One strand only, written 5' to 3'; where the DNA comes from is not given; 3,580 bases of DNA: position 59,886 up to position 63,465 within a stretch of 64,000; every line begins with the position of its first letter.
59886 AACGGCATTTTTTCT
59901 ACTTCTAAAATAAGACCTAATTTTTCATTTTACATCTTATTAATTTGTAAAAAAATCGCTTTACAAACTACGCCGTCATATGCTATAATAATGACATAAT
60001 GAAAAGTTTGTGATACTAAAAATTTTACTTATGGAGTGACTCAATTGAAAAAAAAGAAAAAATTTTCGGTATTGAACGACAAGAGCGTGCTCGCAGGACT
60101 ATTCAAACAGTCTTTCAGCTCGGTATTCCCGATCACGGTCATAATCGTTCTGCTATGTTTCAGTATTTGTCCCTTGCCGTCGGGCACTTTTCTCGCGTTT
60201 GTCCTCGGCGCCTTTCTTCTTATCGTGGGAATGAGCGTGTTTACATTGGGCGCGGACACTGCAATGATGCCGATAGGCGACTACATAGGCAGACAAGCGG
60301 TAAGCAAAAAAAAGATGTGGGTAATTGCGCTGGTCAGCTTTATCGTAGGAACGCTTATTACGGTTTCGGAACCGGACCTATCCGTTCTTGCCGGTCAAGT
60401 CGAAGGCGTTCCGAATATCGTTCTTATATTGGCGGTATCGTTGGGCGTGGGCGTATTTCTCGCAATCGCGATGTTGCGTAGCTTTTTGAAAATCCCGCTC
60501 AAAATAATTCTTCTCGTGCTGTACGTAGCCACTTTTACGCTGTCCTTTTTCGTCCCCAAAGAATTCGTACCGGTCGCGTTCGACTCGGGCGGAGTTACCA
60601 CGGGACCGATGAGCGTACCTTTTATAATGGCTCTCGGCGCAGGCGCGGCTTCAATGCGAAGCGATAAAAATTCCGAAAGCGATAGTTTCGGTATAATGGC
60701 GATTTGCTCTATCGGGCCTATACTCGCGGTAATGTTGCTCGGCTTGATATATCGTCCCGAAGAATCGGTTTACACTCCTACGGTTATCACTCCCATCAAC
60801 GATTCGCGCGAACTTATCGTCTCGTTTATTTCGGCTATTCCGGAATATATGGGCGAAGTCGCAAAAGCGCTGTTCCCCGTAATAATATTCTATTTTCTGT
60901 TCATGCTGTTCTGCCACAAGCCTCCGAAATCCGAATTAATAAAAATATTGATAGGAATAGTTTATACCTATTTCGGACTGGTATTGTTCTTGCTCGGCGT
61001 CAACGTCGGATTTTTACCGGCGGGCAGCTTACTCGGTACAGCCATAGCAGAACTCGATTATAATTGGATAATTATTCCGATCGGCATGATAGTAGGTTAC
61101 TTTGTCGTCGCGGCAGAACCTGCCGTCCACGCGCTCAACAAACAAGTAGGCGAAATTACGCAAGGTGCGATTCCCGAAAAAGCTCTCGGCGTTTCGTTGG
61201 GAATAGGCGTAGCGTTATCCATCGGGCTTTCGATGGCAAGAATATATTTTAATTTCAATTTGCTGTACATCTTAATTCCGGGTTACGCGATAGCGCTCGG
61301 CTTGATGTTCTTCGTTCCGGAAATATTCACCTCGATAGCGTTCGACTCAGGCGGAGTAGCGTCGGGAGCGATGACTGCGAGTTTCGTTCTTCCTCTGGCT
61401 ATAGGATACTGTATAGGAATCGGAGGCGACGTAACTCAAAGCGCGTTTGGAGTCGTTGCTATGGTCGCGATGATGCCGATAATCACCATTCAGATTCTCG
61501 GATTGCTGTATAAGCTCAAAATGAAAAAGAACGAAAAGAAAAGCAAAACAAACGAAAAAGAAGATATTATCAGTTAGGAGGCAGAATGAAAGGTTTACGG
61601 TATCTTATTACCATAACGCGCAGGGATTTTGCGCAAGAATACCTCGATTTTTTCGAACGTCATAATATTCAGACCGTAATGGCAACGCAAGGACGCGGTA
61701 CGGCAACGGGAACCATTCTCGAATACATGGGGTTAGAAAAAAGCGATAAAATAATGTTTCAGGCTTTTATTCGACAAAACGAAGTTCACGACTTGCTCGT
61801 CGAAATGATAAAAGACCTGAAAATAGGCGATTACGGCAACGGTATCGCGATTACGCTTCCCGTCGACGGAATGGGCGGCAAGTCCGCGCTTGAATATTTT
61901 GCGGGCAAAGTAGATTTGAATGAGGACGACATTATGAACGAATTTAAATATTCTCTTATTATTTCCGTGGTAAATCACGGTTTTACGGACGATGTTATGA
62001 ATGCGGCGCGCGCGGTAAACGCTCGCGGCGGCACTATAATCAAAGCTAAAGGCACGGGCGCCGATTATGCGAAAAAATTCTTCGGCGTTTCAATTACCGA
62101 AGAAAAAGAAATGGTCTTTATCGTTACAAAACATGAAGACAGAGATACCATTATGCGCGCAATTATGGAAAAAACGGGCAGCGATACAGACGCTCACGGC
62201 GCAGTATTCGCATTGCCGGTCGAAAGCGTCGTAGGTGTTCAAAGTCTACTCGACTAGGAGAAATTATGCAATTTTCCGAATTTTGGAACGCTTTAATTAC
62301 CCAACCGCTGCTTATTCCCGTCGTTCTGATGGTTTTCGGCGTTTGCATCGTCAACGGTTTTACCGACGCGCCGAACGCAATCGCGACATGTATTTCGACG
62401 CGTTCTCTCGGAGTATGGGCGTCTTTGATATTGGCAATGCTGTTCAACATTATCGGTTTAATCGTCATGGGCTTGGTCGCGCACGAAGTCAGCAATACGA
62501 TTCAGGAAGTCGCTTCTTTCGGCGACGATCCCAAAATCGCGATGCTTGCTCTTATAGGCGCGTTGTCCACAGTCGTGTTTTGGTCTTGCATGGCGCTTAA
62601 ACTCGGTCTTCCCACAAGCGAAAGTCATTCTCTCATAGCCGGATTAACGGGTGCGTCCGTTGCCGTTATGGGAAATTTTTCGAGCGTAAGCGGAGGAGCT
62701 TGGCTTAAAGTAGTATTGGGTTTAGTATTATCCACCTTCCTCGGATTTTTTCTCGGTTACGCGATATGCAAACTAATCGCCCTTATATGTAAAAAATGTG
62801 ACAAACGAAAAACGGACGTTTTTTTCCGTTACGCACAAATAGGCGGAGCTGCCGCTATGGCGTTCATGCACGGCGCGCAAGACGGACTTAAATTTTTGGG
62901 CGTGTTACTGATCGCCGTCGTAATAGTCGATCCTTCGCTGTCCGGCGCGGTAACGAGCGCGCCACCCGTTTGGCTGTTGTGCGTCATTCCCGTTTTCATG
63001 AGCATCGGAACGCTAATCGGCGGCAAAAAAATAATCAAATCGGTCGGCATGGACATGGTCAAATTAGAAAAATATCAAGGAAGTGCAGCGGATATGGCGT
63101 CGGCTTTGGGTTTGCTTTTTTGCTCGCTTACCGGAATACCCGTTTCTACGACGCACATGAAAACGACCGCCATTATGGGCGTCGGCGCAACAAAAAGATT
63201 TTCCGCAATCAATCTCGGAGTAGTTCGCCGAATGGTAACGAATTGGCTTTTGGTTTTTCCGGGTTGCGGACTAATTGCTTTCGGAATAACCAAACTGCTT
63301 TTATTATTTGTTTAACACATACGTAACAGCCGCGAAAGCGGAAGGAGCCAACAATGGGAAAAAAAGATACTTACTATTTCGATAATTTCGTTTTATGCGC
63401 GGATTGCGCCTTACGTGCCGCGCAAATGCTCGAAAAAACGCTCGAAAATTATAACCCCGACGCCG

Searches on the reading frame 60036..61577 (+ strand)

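Call 8: search_protein_families(library=pfam, proteins=[window:60036-61577:+])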
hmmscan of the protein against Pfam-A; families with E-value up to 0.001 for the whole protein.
window:60036-61577:+ (513 aa): 1 family
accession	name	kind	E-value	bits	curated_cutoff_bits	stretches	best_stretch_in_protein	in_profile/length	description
PF07556.16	DUF1538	-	4.4e-135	448.1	22.6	2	33-238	1-211/211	Protein of unknown function (DUF1538)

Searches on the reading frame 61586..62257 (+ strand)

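Call 8: search_protein_families(library=pfam, proteins=[window:61586-62257:+])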
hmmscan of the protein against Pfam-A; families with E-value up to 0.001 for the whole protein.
window:61586-62257:+ (223 aa): 1 family
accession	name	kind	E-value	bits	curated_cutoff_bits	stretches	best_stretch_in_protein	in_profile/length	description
PF00543.27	P-II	-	2.6e-12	47.4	25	1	124-218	3-98/102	Nitrogen regulatory protein P-II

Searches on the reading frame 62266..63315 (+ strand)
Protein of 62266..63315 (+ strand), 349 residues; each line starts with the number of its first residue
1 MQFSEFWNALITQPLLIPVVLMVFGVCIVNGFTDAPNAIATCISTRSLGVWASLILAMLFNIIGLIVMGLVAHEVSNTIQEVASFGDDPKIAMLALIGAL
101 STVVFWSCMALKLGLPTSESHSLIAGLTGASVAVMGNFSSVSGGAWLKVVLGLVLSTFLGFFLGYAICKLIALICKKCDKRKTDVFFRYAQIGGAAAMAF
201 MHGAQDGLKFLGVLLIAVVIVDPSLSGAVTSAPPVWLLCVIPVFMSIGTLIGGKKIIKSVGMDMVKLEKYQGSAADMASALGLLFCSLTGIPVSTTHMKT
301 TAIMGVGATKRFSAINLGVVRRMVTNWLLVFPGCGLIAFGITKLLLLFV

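Call 69: search_protein_families(library=pfam, proteins=[window:62266-63315:+])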
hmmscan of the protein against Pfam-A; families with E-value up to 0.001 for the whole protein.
window:62266-63315:+ (349 aa): 1 family
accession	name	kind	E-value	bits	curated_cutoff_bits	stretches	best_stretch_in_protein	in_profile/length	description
PF01384.25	PHO4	-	5.4e-73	246.4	33.7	1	30-338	1-350/350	Phosphate transporter family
